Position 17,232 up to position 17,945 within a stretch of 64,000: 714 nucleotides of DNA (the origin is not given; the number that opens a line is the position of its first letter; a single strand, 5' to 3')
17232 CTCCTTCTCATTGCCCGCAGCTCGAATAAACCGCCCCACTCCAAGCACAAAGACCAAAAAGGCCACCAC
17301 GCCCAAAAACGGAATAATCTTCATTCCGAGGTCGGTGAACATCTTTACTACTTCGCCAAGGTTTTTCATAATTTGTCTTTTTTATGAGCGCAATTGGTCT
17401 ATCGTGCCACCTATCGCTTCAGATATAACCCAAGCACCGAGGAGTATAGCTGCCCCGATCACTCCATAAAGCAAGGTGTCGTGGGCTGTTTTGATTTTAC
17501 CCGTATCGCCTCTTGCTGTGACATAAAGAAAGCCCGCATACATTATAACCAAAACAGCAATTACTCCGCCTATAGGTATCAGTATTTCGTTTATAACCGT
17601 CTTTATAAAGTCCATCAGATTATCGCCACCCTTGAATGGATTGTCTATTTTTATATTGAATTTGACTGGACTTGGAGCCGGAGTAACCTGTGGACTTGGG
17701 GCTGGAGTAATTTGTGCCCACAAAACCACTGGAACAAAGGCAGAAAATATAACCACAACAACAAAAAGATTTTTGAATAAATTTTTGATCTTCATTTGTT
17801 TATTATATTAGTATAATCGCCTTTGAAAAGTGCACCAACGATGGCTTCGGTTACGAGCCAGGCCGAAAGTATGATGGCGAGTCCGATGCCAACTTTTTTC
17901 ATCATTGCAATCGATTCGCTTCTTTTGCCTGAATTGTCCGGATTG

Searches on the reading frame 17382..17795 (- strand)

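Call 89: search_protein_families(library=pfam, proteins=[window:17382-17795:-], max_evalue=0.001)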
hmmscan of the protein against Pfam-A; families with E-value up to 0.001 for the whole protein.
window:17382-17795:- (137 aa): 2 families
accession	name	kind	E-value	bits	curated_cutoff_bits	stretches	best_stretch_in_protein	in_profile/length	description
PF18895.5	T4SS_pilin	-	3.3e-08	33.9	26.6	1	64-127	5-70/71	Type IV secretion system pilin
PF04956.18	TrbC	-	1.2e-06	29.1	27.9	1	57-122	34-92/98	TrbC/VIRB2 pilin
